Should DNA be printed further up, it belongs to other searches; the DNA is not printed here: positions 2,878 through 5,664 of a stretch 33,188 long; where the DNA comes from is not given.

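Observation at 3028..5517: Single-gene SIR2 + STAND-like NTPase + helical sensor region: candidate NAD-depleting anti-phage sensor in an AT-shifted islet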

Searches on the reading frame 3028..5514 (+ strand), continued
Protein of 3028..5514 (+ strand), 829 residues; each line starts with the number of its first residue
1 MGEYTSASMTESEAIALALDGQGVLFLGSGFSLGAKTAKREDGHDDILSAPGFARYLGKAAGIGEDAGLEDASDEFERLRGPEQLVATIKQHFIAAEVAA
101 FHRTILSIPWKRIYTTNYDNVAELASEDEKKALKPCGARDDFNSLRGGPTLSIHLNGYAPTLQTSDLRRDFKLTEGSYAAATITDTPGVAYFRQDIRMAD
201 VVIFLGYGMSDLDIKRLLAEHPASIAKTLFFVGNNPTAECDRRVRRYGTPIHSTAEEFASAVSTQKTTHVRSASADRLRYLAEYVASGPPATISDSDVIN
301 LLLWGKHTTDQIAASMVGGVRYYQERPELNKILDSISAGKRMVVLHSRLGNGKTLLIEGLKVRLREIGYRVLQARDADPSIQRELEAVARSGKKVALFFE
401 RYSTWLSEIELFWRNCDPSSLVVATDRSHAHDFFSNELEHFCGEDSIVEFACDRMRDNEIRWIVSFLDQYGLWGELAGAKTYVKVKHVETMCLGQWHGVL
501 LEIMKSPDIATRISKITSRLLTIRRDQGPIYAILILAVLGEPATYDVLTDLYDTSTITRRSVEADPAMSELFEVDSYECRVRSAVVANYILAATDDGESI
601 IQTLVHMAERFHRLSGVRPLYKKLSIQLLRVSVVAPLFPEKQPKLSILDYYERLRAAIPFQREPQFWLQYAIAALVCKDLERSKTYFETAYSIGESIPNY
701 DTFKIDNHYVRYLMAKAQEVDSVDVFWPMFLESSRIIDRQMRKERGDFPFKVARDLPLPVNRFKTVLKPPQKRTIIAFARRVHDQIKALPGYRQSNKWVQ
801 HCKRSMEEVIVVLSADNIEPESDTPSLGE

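Call 8: search_solved_structures(query=window:3028-5514:+, max_evalue=1, show_alignments=2)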
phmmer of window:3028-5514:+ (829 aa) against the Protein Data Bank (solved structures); distinct sequences matched with E-value up to 1: 9.
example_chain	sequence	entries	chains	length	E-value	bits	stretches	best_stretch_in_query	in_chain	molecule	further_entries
9jap_A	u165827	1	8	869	8e-68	232.3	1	72-712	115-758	SIR2-like domain-containing protein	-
9v0g_E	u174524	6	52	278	7.8e-10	40.5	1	20-216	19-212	NAD-dependent protein deacetylase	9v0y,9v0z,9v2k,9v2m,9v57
9v12_i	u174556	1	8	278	2.6e-09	38.8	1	20-216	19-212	NAD-dependent protein deacetylase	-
9xvc_H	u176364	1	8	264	0.0004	21.6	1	99-218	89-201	KomC(H146N), a SIR2-domain NADase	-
8zsf_D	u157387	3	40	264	0.0018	19.5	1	99-218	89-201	Sir2 family NAD-dependent protein deacetylase | KomC, SIR2 domain protein, NADase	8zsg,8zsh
8zsi_E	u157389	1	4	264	0.0033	18.6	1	99-218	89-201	Sir2 family NAD-dependent protein deacetylase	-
8wks_A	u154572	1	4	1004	0.29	12.1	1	98-218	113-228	SIR2-like domain-containing protein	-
8wyb_A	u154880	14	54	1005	0.29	12.1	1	98-218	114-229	SIR2-like domain-containing protein | DSR2 H171A | DSR2(H171A)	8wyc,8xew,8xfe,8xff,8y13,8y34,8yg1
5unc_A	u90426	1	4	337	0.42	11.6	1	585-682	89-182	PHOSPHOENOLPYRUVATE PHOSPHOMUTASE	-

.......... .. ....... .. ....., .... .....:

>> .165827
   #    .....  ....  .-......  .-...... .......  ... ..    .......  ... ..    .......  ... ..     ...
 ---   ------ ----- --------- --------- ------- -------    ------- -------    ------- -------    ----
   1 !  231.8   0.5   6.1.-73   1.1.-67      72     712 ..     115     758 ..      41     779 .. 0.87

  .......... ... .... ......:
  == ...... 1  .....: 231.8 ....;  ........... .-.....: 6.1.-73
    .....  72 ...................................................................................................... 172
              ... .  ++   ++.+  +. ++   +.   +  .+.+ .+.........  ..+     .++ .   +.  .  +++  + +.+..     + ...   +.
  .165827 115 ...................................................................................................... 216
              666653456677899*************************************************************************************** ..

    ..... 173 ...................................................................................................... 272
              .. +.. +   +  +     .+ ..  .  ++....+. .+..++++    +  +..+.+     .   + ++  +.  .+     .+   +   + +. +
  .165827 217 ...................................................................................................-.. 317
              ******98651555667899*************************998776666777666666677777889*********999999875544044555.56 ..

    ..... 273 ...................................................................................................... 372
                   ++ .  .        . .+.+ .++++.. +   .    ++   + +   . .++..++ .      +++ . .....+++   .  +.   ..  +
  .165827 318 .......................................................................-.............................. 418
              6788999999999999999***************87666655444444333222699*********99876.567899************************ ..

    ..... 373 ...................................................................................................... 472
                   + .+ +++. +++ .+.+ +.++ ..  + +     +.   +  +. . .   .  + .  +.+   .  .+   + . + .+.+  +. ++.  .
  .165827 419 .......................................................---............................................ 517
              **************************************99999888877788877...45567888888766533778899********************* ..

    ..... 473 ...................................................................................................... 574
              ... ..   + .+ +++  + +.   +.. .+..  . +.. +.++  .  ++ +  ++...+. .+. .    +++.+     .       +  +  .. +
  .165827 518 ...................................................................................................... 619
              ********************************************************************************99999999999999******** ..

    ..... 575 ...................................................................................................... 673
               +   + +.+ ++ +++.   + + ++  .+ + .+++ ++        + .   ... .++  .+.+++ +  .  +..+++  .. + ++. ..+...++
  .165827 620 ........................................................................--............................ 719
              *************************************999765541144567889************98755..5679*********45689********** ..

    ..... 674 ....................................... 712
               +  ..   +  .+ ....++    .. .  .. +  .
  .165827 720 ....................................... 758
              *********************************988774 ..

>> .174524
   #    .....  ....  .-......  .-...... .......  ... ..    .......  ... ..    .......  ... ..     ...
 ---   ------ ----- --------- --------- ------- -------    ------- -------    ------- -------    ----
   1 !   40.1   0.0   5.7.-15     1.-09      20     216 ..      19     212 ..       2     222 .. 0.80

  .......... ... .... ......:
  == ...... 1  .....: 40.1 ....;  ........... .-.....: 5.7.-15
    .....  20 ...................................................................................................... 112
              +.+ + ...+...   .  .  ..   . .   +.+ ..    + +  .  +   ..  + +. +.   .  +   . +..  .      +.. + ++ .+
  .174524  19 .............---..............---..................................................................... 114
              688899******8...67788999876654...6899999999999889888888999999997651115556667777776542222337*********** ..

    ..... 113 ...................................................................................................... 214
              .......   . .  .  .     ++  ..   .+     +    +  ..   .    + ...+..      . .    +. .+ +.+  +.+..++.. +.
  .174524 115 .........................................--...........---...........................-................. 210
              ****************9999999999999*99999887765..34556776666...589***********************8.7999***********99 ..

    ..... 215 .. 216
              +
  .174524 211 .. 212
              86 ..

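Call 17: find_encoding_contigs(protein=P0001, flank=10000, max_places=4)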
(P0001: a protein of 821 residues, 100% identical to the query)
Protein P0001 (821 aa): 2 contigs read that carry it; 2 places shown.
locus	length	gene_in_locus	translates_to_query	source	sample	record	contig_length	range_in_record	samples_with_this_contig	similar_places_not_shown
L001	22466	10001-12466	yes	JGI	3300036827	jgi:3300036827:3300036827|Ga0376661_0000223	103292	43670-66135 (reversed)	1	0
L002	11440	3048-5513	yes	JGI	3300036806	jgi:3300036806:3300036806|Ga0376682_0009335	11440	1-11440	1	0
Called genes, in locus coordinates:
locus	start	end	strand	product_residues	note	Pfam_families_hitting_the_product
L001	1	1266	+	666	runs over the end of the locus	PF13520:AA_permease_2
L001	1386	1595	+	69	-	-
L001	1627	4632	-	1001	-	-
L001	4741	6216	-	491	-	PF01435:Peptidase_M48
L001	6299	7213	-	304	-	-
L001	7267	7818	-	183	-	PF04264:YceI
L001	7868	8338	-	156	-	PF22381:Staph_reg_Sar_Rot (weak), PF12802:MarR_2, PF01047:MarR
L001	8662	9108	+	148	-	PF07238:PilZ (faint)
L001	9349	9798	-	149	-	-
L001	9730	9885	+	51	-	-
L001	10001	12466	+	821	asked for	PF13289:SIR2_2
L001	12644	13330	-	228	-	-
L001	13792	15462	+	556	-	-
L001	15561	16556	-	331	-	PF13407:Peripla_BP_4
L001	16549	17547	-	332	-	PF02653:BPD_transp_2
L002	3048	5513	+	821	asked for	PF13289:SIR2_2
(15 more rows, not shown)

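Call 37: predict_structure(alignment_id=A1)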
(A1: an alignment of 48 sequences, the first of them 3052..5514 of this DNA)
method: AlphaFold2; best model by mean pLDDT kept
length: 821 residues; sequences in the alignment: 48
mean_pLDDT: 85.9   pTM: 0.83
mean pLDDT of the five models: 85.9, 85.7, 83.7, 83.2, 82.5
residues with pLDDT >= 90: 379; 70-90: 376; 50-70: 54; < 50: 12
segments of 3 or more residues with pLDDT < 50: 812-821
pLDDT, mean of each block of 10 residues (from residue 1): 92 90 89 82 88 88 90 93 93 96 89 95 90 75 87 86 66 63 83 86 58 80 89 85 93 94 67 82 81 86 84 83 94 92 81 93 88 86 91 90 93 92 82 88 89 92 87 95 90 84 76 68 91 83 78 78 75 83 85 93 87 89 90 87 91 91 94 96 95 87 92 92 93 75 90 92 94 93 80 94 82 46 35
secondary structure, 60 per line:
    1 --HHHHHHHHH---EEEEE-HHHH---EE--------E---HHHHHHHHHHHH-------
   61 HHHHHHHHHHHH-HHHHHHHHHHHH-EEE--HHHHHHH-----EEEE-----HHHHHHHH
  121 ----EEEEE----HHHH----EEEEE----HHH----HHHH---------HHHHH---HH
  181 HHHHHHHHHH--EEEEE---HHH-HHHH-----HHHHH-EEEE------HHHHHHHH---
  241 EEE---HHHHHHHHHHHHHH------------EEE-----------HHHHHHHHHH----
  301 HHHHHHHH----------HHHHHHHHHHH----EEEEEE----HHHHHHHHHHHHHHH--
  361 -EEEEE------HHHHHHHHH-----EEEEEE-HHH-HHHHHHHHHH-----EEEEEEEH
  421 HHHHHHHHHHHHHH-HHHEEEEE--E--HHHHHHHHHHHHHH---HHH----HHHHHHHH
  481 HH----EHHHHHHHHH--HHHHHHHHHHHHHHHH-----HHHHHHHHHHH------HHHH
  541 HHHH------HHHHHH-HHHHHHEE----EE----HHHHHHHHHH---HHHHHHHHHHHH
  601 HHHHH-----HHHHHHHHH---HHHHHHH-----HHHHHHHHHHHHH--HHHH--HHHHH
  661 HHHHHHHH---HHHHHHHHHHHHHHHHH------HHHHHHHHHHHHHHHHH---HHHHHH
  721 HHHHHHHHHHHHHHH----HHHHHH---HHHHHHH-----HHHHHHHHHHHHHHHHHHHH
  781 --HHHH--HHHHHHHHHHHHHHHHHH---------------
elements in order (helices of 4 or more, strands of 3 or more residues): H3-11 E15-19 H21-24 H42-53 H61-72 H74-85 E87-89 H92-98 E104-107 H113-120 E125-129 H134-137 E142-146 H158-161 H171-175 H179-190 E193-197 H205-208 H214-218 E220-223 H230-237 E241-243 H247-260 E273-275 H287-296 H301-308 H319-329 E334-339 H344-358 E362-366 H373-381 E387-392 H398-407 E413-419 H420-434 E439-443 H449-462 H473-482 H488-496 H499-514 H520-530 H537-544 H551-556 H558-563 H576-585 H589-605 H611-619 H623-629 H635-647 H650-653 H656-668 H672-688 H695-711 H715-735 H740-745 H749-755 H761-780 H783-786 H789-806

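Call 41: fold_search(model_id=the predicted structure, library=pdb)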
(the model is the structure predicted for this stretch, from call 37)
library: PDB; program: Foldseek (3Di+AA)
matches with E <= 10: 1014; with E <= 0.001: 90
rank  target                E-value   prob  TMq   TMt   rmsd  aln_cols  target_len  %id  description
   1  9jap_A                1.2e-37  1.00  0.35  0.34  25.1       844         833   22  Helical structure of EfAvs5(SIR2-STAND) (released 2025-03-19)
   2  9nc9_G                1.3e-16  1.00  0.28  0.29  30.8       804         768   14  Helical assembly of AVAST5 filament (released 2026-02-18)
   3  9nc9_E                5.1e-16  1.00  0.28  0.30  31.4       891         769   12  Helical assembly of AVAST5 filament (released 2026-02-18)
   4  9nc9_L                1.3e-15  1.00  0.28  0.29  31.0       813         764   14  Helical assembly of AVAST5 filament (released 2026-02-18)
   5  9nc9_R                1.4e-15  1.00  0.27  0.29  31.1       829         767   13  Helical assembly of AVAST5 filament (released 2026-02-18)
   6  9nc9_D                5.1e-15  1.00  0.28  0.30  31.0       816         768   13  Helical assembly of AVAST5 filament (released 2026-02-18)
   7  9zjw_A                4.1e-12  1.00  0.42  0.33  14.9       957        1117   11  Human sterile alpha motif domain-containing protein 9 (SAMD9), loss-of-function mutant R837A (released 2026-02-25)
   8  9zjs_A                5.1e-12  1.00  0.40  0.32  15.2       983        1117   11  Human sterile alpha motif domain-containing protein 9 (SAMD9), asymmetric dimer "shell" shape (released 2026-02-25)
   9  9zjr                  7.4e-12  1.00  0.41  0.32  14.8       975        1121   11  Human sterile alpha motif domain-containing protein 9 (SAMD9), monomer (released 2026-02-25)
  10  9zjz                  2.9e-11  1.00  0.41  0.32  14.6       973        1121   10  Human sterile alpha motif domain-containing protein 9 (SAMD9), loss-of-function mutant R685Q/G686C/I968C (released 2026-02-25)
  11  9zjv_A                4.6e-11  1.00  0.42  0.33  14.5       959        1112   11  Human sterile alpha motif domain-containing protein 9 (SAMD9), asymmetric dimer "wing" shape (released 2026-02-25)
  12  9zjs_B                1.3e-10  1.00  0.36  0.29  27.7       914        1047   10  Human sterile alpha motif domain-containing protein 9 (SAMD9), asymmetric dimer "shell" shape (released 2026-02-25)
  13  8wyd_B                1.9e-08  1.00  0.25  0.22  24.5       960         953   12  Cryo-EM structure of DSR2-DSAD1 complex (released 2024-04-10)
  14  8wya_E                2.5e-08  1.00  0.24  0.21  22.6       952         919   11  Cryo-EM structure of DSR2-tube complex (released 2024-04-10)
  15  8w56_A                3.4e-08  1.00  0.24  0.21  22.3       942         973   13  Cryo-EM structure of DSR2-DSAD1 state 1 (released 2024-05-01)
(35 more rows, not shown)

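Call 43: search_protein_families(library=padloc, proteins=[P0007, P0054, P0087], max_evalue=0.01)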
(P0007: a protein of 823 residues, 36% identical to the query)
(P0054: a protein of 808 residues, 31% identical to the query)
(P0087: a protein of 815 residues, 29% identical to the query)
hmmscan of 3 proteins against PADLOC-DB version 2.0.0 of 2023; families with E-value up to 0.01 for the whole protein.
P0007 (823 aa): 5 families
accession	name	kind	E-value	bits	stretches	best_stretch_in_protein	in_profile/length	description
PDLC00407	ThsA1|ThsA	-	2.4e-07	27.7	1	9-208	16-207/478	STALD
PDLC00409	ThsA1|ThsA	-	8.7e-06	23.3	1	7-208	15-208/242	STALD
PDLC02183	Dsr1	-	1.5e-05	21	1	100-206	122-227/1275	-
PDLC02184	Dsr2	-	0.00037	16.6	1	86-130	104-151/1222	-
PDLC03856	LmuA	-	0.00056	17.2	1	92-229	109-237/433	-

P0054 (808 aa): 2 families
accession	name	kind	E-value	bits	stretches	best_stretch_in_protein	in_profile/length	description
PDLC00407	ThsA1|ThsA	-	4.1e-13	46.8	1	14-211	21-206/478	STALD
PDLC00409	ThsA1|ThsA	-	2.8e-09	34.7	1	15-212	23-208/242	STALD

P0087 (815 aa): 2 families
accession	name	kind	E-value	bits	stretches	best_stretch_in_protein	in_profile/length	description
PDLC00407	ThsA1|ThsA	-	6.2e-15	52.8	1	5-214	12-215/478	STALD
PDLC04081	SIR2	-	0.00054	17.2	0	7-37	254-284/345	-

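Call 45: find_encoding_contigs(protein=P0007, flank=8000, max_places=2)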
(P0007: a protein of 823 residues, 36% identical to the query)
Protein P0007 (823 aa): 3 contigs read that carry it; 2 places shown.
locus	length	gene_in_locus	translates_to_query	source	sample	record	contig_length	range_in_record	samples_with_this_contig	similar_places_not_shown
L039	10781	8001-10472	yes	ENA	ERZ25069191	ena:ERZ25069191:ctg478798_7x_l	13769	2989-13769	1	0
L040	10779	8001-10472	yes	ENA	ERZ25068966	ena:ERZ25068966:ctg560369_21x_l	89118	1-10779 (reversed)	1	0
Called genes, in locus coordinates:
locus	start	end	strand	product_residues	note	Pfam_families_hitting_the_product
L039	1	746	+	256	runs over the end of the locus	PF00106:adh_short, PF23441:SDR, PF08659:KR, PF13561:adh_short_C2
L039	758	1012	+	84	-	-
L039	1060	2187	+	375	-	PF04909:Amidohydro_2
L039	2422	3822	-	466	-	PF01425:Amidase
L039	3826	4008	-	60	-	-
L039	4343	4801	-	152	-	PF00903:Glyoxalase, PF22677:Ble-like_N (weak), PF13669:Glyoxalase_4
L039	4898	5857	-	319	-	PF13714:PEP_mutase, PF00463:ICL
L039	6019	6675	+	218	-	PF07978:NIPSNAP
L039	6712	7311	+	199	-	PF00583:Acetyltransf_1, PF13673:Acetyltransf_10 (weak), PF13508:Acetyltransf_7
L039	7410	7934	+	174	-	PF07978:NIPSNAP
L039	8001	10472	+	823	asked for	PF13289:SIR2_2, PF25199:nSTAND_NTPase5 (faint)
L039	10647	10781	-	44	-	?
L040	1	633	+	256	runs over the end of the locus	PF00106:adh_short, PF23441:SDR, PF01370:Epimerase (faint), PF08659:KR, PF13561:adh_short_C2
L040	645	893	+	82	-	-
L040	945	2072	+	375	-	PF04909:Amidohydro_2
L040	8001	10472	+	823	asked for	PF13289:SIR2_2, PF25199:nSTAND_NTPase5 (faint)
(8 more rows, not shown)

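Call 46: find_encoding_contigs(protein=P0003, flank=8000, max_places=2)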
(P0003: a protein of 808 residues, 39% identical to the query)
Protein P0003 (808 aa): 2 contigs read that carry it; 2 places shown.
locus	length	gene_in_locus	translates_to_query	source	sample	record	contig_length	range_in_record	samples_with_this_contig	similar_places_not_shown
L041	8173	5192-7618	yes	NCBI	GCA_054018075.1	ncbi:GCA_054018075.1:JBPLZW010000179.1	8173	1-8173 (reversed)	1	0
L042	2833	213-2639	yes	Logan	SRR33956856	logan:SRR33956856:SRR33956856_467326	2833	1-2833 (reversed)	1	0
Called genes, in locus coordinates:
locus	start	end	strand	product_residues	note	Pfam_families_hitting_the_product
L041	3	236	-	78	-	?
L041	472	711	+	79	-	PF02604:PhdYeFM_antitox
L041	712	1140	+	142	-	PF01850:PIN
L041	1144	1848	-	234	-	PF07603:Lcl_C (weak)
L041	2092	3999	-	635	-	PF01336:tRNA_anti-codon, PF00152:tRNA-synt_2, PF01409:tRNA-synt_2d (faint)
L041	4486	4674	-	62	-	-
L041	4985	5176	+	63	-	PF12728:HTH_17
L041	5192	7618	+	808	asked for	PF13289:SIR2_2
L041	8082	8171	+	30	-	?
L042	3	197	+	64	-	?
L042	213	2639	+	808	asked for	PF13289:SIR2_2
